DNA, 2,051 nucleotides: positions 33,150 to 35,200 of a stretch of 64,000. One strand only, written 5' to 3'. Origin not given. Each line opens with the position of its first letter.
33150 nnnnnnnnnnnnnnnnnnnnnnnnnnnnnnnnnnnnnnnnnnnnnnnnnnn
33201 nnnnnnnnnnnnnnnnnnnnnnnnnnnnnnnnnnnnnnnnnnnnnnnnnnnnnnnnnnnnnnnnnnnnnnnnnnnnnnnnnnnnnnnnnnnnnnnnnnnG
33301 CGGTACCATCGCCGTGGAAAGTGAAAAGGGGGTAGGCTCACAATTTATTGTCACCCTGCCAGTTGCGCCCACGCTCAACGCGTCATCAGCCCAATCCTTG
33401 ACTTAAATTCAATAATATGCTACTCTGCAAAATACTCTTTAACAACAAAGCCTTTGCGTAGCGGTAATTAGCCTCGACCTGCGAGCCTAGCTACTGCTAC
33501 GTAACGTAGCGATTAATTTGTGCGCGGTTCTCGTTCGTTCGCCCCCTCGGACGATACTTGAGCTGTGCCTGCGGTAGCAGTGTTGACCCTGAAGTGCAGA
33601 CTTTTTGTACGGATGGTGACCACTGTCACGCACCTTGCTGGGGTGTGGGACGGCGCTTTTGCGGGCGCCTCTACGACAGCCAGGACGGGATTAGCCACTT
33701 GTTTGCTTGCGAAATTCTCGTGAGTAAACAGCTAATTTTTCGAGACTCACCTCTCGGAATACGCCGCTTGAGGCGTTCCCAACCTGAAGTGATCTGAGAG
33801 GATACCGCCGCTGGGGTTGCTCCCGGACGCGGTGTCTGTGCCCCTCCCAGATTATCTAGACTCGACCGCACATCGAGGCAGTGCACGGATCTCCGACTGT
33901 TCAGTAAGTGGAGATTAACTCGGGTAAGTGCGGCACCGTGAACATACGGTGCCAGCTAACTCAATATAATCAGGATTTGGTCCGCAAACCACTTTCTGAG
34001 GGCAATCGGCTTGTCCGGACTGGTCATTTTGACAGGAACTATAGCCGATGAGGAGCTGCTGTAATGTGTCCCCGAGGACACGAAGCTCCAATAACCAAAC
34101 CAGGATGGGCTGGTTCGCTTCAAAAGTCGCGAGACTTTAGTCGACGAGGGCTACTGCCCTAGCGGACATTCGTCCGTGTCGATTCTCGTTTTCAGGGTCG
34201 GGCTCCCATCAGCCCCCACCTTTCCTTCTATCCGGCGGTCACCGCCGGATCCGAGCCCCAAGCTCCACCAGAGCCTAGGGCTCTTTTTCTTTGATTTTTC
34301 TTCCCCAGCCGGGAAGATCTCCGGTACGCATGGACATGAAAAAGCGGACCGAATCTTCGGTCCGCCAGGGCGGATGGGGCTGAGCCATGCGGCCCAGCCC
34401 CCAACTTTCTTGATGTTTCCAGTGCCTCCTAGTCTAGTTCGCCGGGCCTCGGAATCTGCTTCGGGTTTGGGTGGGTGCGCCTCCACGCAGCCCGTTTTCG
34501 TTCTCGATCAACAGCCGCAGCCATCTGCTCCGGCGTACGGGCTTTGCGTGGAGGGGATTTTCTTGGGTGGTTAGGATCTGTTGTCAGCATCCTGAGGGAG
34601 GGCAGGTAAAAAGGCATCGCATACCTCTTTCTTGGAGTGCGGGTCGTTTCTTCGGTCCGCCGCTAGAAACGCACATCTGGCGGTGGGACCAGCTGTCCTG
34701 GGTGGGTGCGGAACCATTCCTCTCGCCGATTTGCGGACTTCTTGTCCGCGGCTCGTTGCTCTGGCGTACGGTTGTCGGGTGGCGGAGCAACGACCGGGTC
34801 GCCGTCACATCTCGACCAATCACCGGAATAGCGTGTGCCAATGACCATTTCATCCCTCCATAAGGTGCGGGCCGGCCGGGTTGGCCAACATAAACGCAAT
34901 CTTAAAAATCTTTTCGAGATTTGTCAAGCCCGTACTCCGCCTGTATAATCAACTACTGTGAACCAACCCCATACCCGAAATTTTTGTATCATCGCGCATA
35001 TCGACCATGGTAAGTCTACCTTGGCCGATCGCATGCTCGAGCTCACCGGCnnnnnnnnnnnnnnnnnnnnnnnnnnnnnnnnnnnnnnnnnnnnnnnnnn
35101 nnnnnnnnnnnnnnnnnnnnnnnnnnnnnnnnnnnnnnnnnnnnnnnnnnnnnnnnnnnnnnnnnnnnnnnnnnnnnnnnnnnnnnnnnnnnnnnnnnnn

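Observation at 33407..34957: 1.55-kb gap with no credible protein-coding gene, holding a candidate ncRNA that ends ...AAGCUCCACCA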

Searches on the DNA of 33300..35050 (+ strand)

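Call 4: search_rna_families(source=window, start=33300, end=35050, threshold=evalue, max_evalue=10, show_alignments=4)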
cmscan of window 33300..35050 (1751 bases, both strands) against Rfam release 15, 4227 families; matches with E-value up to 10: 4.
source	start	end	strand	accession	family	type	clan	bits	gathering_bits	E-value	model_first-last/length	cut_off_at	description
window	34220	34255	-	RF03058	sul1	Cis-reg; riboswitch;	-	18.4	36.2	1.9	1-56/56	no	sul1 RNA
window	34044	34077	+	RF01273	sR34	Gene; snRNA; snoRNA; CD-box;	-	17.6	40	3.1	1-54/54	no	Small nucleolar RNA sR34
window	34580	34726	+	RF02605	scr5239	Gene; sRNA;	-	17.1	64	5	1-158/158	no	Streptomyces sRNA scr5239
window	34368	34415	+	RF01151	snoU82P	Gene; snRNA; snoRNA; CD-box;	-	14.6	42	0.99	1-55/55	no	Small nucleolar RNA U82P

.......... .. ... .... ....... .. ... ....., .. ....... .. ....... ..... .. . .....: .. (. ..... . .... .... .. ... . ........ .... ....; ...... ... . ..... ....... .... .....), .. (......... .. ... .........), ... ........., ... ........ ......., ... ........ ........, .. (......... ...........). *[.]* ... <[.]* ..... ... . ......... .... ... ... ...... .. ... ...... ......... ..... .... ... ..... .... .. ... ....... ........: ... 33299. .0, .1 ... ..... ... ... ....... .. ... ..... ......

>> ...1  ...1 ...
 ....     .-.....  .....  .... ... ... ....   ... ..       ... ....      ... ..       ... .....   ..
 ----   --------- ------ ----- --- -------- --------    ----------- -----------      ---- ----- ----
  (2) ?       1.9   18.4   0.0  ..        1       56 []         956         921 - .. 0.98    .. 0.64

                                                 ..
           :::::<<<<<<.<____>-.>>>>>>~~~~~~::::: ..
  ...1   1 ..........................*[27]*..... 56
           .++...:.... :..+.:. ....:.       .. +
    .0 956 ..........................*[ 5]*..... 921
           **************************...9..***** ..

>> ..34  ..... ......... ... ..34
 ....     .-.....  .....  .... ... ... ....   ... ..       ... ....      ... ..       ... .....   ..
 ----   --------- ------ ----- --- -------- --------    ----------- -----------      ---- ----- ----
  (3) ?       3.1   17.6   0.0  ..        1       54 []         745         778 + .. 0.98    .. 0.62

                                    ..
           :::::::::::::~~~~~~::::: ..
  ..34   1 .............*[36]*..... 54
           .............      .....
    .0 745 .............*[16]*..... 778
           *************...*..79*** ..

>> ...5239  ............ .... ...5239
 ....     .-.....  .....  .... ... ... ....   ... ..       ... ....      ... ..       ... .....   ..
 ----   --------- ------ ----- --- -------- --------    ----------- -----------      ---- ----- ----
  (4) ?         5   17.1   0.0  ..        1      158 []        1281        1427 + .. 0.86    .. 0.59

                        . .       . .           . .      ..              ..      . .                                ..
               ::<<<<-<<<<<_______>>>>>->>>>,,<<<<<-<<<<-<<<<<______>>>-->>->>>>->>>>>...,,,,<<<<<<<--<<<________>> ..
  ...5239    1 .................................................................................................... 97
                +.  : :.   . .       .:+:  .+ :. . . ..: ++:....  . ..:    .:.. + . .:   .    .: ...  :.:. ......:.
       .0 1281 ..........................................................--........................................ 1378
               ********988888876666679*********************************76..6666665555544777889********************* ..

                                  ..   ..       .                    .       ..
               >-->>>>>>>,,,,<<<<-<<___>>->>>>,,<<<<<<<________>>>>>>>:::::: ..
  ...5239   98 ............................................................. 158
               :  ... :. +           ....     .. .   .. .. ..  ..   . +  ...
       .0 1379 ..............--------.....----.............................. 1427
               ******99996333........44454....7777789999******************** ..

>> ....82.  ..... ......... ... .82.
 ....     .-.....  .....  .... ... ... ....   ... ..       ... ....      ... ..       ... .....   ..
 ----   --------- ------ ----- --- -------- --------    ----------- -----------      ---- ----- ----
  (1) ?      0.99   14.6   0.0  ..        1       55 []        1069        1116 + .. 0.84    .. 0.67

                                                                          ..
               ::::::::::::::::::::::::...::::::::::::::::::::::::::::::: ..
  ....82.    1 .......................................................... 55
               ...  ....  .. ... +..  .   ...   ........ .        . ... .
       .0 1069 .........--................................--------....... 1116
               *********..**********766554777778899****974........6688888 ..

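Call 18: search_dna_similar(query=window:33407-34957:+, collection=phages, mode=distant, max_evalue=0.01)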
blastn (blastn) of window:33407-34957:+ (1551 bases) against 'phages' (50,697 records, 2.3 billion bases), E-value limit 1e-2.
No match.

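Call 19: search_dna_similar(query=window:33407-34957:+, collection=plasmids, mode=distant, max_evalue=0.01)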
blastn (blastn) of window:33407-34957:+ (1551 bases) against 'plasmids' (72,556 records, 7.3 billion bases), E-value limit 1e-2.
No match.
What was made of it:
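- Tried and rejected: Phage and plasmid collections gave no match (calls 18, 19).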

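Call 85: search_rna_families(source=L089, start=2100, end=3260, threshold=evalue, max_evalue=10)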
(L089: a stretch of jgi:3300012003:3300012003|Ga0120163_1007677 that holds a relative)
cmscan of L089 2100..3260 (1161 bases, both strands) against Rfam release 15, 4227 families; matches with E-value up to 10: 1.
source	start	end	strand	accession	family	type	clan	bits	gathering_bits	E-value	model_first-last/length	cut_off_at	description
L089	2657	2774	+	RF01514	Afu_513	Gene; snRNA; snoRNA; CD-box;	-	14.4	48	2.3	1-103/103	no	A. fumigatus snoRNA Afu_513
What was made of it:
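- On Group I / group II introns: No match at E <= 10 (calls 4, 85).
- Closest known: Large orphan bacterial ncRNAs of unknown function. Different: It matches none of these models even at E <= 10 (calls 4, 85).
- No group I or group II match appears even at E <= 10 in either copy (calls 4, 85).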

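Call 108: build_rna_model(alignment_id=A5)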
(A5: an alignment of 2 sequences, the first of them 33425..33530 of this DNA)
Model R1 built from alignment A5 (2 sequences, 108 columns); structure: RNAalifold consensus.
model positions 108; base pairs 26; branch points 1; effective number of sequences 1.07; information 0.59 bits per position. Calibrated on 0.2 Mb of random sequence (short: E-values are rough).
structure used (alignment columns):
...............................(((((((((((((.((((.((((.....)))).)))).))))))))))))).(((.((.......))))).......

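Call 109: search_with_rna_model(model_id=R1, sources=[window, L001, L002, L003, L004, L005, L006, L007, L008, L009, L010, L054, L020, L026, L082, L083, L084, L085, L086, L087, L088, L089, L093, L094, L095, L096, L097, L098, L099, L100, L102, L103, L104, L105, L011, L012, L017, L028, L030, L031], max_evalue=10)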
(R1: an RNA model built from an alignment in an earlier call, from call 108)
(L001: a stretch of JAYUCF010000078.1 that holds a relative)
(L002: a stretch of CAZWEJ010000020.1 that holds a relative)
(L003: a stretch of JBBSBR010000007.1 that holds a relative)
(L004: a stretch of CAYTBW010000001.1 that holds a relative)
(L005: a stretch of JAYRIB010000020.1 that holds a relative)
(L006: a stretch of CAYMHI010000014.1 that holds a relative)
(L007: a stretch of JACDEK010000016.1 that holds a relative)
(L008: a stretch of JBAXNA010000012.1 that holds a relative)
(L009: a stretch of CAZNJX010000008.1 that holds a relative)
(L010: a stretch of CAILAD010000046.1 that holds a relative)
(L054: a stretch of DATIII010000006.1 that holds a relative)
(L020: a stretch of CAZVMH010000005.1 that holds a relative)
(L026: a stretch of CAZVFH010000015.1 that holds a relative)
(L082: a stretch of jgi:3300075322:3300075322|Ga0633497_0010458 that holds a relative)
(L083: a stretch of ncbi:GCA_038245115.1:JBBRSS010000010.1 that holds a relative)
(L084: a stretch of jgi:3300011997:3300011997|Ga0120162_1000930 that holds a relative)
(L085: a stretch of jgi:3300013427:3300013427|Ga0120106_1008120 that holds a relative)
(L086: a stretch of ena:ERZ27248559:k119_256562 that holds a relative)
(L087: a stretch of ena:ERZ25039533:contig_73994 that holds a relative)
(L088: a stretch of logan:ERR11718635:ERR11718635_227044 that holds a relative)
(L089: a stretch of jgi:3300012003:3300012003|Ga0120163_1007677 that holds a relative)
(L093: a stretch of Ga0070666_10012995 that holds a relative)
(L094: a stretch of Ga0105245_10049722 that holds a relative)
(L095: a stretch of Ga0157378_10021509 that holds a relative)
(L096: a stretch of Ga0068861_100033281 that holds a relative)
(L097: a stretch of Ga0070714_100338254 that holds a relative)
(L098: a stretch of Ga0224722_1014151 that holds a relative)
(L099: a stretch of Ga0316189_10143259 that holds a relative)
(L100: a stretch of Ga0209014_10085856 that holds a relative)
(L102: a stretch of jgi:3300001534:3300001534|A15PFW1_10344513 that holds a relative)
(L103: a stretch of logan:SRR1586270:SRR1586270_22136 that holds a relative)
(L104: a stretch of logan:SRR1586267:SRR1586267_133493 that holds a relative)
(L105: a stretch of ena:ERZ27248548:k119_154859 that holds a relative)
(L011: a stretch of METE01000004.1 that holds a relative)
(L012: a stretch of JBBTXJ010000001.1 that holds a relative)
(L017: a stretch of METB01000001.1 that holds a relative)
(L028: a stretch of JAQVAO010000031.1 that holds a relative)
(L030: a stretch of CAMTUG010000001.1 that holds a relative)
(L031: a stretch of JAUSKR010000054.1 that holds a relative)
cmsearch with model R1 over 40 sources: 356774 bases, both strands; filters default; matches with E-value up to 10: 4.
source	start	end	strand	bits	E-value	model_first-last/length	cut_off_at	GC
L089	3083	3190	-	127.2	1.4e-29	1-108/108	no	0.45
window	33423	33530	+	121.7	3.8e-28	1-108/108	no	0.47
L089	3109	3159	+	29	0.00026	32-82/108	no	0.51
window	33443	33525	-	26.2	0.0014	1-108/108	no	0.51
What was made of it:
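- Tried and rejected: A covariance model of the 5' module found no further copy in 357 kb (calls 108, 109).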

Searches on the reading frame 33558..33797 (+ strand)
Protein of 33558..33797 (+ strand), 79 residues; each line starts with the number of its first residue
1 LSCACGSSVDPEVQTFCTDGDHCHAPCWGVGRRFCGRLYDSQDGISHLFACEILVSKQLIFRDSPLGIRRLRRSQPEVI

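Call 10: search_protein_families(library=pfam, proteins=[window:33558-33797:+], max_evalue=1)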
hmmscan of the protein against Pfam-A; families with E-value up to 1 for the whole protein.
window:33558-33797:+ (79 aa): 1 family
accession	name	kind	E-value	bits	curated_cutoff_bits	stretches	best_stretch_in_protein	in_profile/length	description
PF01822.24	WSC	-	0.81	10.4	27.8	1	2-36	49-81/82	WSC domain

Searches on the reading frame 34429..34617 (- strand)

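Call 10: search_protein_families(library=pfam, proteins=[window:34429-34617:-], max_evalue=1)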
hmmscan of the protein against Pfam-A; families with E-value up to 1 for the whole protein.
window:34429-34617:- (62 aa): 0 families

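Call 62: search_protein_families(library=phrogs, proteins=[window:34429-34617:-], max_evalue=1)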
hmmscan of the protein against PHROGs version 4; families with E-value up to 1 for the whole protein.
window:34429-34617:- (62 aa): 2 families
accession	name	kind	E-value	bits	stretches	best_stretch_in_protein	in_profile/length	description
phrog_949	-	unknown function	0.076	13.9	1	16-38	5-27/61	-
phrog_35424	-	unknown function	0.48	11.5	1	10-35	112-137/140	-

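Call 63: search_protein_families(library=padloc, proteins=[window:34429-34617:-], max_evalue=1)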
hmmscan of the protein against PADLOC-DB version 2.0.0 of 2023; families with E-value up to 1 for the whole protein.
window:34429-34617:- (62 aa): 0 families

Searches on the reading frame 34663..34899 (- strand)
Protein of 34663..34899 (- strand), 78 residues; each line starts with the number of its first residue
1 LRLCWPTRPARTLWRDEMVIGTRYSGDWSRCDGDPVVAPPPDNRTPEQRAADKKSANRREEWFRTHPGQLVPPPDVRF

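Call 10: search_protein_families(library=pfam, proteins=[window:34663-34899:-], max_evalue=1)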
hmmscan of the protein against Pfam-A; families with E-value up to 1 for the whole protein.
window:34663-34899:- (78 aa): 2 families
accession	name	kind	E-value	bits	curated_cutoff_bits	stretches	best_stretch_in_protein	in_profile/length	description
PF25397.1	DUF7887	-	0.39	10.9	24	1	23-31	22-30/63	Domain of unknown function (DUF7887)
PF09292.15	Neil1-DNA_bind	-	0.49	10.6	25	1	57-72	24-39/39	Endonuclease VIII-like 1, DNA bind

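Call 22: find_homologous_proteins(query=window:34666-34899:-, max_evalue=1)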
Query seq(78 aa) (78 aa): 1 proteins with E <= 1 among 1 candidates.
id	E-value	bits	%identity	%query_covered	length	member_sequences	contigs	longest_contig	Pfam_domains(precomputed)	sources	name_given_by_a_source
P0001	5.3e-33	131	95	78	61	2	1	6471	-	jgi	-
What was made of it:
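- Tried and rejected: The word-index search with ORF A found only its same-strain copy (call 22).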

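Call 23: find_encoding_contigs(protein=P0001, flank=10000, max_places=10)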
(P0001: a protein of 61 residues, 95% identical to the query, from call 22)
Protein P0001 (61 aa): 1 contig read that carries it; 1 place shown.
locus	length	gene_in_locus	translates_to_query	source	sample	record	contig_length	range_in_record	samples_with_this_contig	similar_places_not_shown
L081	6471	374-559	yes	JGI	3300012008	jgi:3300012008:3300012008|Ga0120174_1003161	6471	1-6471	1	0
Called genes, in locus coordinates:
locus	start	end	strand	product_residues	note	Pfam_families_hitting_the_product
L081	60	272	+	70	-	-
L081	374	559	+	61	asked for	-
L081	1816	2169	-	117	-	PF02518:HATPase_c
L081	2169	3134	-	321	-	PF00512:HisKA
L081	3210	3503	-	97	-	-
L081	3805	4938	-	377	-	-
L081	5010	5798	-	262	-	PF08245:Mur_ligase_M (faint), PF02875:Mur_ligase_C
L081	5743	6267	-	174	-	PF08245:Mur_ligase_M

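Call 61: search_protein_families(library=pfam, proteins=[P0001], max_evalue=1)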
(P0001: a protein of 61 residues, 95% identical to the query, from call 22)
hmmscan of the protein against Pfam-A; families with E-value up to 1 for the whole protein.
P0001 (61 aa): 1 family
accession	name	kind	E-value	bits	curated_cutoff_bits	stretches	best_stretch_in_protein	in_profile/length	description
PF25397.1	DUF7887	-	0.27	11.4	24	1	6-14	22-30/63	Domain of unknown function (DUF7887)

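Call 62: search_protein_families(library=phrogs, proteins=[P0001], max_evalue=1)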
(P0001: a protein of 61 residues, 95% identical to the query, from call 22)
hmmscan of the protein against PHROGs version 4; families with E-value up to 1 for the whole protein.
P0001 (61 aa): 0 families

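Call 63: search_protein_families(library=padloc, proteins=[P0001], max_evalue=1)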
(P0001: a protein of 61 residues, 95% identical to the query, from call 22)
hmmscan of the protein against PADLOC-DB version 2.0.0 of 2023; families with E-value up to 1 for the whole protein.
P0001 (61 aa): 0 families
